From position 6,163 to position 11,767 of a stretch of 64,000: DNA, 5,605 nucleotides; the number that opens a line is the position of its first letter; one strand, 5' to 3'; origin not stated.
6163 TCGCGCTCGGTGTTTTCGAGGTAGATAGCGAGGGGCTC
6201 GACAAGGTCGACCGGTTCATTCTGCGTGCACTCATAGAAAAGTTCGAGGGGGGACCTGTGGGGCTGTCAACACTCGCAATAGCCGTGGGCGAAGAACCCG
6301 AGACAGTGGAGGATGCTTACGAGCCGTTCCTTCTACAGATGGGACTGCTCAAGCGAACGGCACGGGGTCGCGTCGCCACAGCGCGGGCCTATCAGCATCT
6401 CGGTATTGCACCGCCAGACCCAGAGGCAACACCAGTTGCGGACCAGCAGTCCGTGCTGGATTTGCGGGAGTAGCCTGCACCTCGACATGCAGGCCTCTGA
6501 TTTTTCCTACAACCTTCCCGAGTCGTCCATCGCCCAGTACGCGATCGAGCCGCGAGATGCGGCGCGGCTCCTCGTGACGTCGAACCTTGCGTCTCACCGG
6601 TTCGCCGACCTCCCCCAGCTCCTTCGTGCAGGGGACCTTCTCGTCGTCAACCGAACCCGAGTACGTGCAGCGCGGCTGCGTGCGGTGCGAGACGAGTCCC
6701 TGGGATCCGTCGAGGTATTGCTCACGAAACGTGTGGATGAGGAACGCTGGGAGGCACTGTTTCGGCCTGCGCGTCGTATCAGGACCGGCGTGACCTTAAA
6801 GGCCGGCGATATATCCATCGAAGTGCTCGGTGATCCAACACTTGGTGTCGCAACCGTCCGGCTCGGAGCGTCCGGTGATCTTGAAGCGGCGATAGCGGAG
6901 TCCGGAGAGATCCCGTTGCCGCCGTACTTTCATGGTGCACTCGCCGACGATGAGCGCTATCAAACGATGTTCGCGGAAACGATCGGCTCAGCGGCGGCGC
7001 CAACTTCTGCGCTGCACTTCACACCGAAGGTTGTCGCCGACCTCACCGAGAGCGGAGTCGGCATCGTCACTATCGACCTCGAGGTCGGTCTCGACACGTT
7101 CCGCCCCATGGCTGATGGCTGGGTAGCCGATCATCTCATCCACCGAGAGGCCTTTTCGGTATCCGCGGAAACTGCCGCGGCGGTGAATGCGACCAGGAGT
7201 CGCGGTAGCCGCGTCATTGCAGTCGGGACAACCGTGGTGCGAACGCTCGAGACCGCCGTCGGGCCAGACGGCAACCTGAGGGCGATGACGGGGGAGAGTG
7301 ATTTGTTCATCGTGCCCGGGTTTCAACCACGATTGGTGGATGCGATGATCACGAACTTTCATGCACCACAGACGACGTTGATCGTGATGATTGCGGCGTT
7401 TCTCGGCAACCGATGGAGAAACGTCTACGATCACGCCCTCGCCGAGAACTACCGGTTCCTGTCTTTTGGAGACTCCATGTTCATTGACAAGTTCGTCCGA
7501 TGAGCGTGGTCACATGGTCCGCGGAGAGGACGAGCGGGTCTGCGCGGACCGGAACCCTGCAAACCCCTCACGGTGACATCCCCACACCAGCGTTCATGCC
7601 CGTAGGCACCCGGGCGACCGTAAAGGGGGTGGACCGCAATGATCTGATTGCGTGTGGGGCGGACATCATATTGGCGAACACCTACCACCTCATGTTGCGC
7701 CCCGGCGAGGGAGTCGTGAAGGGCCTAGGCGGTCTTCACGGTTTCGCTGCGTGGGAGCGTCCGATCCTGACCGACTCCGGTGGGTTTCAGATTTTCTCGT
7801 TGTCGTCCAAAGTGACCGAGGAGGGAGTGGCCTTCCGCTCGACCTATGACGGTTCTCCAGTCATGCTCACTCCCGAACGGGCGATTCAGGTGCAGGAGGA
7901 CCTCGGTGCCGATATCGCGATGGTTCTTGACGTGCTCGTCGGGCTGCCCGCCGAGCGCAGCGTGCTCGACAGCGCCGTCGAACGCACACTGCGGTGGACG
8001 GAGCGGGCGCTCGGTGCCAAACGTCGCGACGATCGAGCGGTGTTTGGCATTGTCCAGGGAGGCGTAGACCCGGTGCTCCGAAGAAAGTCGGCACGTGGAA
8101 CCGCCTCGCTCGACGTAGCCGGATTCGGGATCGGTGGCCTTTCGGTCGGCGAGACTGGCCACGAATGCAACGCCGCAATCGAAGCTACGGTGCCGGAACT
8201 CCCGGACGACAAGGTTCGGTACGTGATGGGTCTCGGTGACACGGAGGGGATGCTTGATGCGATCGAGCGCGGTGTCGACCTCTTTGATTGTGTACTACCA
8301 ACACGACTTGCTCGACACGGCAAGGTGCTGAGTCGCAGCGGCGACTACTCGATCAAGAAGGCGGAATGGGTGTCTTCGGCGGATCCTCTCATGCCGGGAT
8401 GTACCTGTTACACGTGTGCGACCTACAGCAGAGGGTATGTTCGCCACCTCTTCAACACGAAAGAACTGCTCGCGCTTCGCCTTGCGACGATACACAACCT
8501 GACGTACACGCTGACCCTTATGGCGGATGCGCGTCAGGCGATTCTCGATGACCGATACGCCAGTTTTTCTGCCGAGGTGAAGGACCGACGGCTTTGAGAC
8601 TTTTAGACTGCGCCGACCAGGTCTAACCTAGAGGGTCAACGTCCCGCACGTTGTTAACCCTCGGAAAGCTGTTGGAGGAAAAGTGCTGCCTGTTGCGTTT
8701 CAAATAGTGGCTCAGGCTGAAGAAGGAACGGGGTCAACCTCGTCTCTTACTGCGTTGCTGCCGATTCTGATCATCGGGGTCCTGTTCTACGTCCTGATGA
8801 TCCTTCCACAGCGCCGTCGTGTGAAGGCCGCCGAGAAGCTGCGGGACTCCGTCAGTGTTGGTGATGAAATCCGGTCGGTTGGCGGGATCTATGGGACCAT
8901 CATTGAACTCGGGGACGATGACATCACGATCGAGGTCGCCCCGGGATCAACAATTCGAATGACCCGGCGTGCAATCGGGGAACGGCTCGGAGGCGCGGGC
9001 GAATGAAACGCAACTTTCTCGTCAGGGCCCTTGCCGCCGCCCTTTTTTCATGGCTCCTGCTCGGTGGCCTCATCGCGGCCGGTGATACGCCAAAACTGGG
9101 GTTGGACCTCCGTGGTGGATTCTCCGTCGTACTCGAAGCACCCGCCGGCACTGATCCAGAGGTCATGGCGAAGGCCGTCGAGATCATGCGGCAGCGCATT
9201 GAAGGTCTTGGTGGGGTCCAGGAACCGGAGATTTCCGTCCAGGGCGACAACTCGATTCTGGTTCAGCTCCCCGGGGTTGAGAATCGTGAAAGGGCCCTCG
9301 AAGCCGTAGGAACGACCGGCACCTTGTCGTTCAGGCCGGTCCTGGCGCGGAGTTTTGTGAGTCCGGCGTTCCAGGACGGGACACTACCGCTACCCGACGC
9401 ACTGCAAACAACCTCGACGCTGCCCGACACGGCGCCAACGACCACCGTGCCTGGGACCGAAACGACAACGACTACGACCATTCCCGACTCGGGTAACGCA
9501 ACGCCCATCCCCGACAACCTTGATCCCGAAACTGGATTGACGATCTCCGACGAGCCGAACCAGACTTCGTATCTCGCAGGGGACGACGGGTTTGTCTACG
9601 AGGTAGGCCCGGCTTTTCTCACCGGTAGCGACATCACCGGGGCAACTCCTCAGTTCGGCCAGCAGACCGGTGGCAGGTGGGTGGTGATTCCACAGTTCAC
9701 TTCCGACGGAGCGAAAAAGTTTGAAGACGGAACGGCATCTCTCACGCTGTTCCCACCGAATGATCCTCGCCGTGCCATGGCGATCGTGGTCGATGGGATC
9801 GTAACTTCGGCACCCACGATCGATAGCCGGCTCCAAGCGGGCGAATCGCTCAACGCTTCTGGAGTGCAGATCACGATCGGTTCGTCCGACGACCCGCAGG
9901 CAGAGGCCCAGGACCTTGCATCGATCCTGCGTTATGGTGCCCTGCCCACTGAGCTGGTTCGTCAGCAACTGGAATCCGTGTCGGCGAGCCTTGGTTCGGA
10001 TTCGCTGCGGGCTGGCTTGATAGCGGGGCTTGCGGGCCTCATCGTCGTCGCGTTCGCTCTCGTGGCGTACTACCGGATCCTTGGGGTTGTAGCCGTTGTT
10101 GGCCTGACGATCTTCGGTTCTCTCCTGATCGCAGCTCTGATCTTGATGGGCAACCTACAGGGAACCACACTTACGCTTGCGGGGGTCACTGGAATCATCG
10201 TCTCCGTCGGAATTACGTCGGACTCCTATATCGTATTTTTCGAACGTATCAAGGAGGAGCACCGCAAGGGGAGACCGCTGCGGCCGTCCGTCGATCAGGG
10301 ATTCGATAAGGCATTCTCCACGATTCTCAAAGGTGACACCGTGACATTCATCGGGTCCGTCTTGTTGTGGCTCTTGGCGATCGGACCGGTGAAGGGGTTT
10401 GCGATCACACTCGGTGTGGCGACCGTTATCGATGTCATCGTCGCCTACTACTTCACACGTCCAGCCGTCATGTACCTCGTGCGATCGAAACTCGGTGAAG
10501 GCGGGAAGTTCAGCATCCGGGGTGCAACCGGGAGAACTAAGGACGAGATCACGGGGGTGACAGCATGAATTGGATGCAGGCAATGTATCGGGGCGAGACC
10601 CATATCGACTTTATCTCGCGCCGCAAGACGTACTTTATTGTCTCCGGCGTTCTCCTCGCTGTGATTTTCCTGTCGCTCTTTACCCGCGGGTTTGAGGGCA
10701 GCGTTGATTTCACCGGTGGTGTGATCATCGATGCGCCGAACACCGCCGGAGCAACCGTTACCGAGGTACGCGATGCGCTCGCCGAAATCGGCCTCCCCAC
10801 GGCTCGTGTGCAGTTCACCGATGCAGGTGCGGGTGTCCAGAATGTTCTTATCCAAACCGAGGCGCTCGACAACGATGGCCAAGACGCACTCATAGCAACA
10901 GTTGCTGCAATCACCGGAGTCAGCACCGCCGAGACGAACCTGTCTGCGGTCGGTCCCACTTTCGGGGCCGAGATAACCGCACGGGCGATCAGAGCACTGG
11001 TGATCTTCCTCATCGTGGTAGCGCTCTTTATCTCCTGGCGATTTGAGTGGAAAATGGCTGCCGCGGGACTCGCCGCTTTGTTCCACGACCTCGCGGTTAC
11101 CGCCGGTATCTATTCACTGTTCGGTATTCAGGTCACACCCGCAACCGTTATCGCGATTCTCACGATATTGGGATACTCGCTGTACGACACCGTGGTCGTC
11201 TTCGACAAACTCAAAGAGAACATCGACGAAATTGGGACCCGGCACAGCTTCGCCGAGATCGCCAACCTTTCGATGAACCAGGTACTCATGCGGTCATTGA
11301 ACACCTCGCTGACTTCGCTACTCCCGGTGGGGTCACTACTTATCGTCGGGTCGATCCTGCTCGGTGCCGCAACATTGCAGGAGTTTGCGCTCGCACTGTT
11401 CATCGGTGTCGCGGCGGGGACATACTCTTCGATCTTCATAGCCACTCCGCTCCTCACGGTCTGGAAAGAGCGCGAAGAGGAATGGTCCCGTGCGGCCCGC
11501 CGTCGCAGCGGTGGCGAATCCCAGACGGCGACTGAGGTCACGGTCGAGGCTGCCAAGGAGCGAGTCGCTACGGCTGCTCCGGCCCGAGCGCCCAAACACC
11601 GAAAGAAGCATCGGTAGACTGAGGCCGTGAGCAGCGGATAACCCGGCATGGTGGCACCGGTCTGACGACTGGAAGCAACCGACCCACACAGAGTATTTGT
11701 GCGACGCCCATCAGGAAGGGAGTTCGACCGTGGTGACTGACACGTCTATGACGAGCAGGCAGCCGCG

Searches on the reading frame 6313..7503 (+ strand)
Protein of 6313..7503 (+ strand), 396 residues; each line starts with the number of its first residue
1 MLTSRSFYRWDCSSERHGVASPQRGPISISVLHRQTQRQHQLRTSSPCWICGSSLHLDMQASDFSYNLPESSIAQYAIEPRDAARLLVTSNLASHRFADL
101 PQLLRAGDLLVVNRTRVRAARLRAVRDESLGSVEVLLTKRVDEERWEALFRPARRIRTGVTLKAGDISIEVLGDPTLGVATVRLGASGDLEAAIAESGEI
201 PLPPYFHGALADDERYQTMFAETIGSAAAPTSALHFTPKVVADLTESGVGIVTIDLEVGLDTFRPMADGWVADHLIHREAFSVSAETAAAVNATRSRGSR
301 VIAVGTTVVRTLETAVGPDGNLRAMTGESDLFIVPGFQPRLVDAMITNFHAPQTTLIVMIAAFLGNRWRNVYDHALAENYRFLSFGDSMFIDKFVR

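Call 63: search_protein_families(library=pfam, proteins=[window:6313-7503:+], max_evalue=0.00001)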
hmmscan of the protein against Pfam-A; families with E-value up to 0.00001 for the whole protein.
window:6313-7503:+ (396 aa): 1 family
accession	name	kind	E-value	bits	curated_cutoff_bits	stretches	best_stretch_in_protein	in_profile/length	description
PF02547.20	Queuosine_synth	-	5.6e-105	351.5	25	1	62-391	2-322/322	Queuosine biosynthesis protein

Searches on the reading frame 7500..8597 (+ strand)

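Call 63: search_protein_families(library=pfam, proteins=[window:7500-8597:+], max_evalue=0.00001)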
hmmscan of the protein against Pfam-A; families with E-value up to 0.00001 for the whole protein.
window:7500-8597:+ (365 aa): 1 family
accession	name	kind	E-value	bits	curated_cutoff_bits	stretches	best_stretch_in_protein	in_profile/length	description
PF01702.25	TGT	-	2e-137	458.5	26.3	1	15-361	3-352/357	Queuine tRNA-ribosyltransferase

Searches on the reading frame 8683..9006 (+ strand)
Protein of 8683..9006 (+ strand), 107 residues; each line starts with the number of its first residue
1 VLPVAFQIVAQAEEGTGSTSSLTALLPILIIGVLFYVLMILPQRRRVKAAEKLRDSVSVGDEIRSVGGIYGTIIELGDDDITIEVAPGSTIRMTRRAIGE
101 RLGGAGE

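Call 64: search_protein_families(library=pfam, proteins=[window:8683-9006:+], max_evalue=0.00001)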
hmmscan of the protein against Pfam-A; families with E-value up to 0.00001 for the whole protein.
window:8683-9006:+ (107 aa): 1 family
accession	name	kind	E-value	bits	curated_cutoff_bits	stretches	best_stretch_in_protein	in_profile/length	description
PF02699.20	YajC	-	3.9e-22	78.4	28.2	1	25-99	3-77/78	Preprotein translocase subunit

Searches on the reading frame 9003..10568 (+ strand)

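Call 63: search_protein_families(library=pfam, proteins=[window:9003-10568:+], max_evalue=0.00001)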
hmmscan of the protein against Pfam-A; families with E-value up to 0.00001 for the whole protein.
window:9003-10568:+ (521 aa): 4 families
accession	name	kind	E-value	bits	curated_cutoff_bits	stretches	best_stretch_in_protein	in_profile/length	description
PF22599.2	SecDF_P1_head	-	1.5e-19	70.4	27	1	203-315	17-113/114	SecDF, P1 head subdomain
PF21760.3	SecD_1st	-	2.1e-18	65.9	27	1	55-113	1-58/60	Protein translocase subunit SecDF, P1 domain, N-terminal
PF02355.23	SecD_SecF_C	-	7.8e-10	38.9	20.5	1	318-493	13-187/189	Protein export membrane protein SecD/SecF, C-terminal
PF03176.21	MMPL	-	6.1e-08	32.4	20.5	1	337-493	144-302/333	MMPL family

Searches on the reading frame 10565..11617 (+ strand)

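Call 64: search_protein_families(library=pfam, proteins=[window:10565-11617:+], max_evalue=0.00001)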
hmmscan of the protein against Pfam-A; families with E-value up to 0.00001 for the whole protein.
window:10565-11617:+ (350 aa): 1 family
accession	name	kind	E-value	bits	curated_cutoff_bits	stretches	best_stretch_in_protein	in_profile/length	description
PF02355.23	SecD_SecF_C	-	7.9e-56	188.9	20.5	1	118-302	10-188/189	Protein export membrane protein SecD/SecF, C-terminal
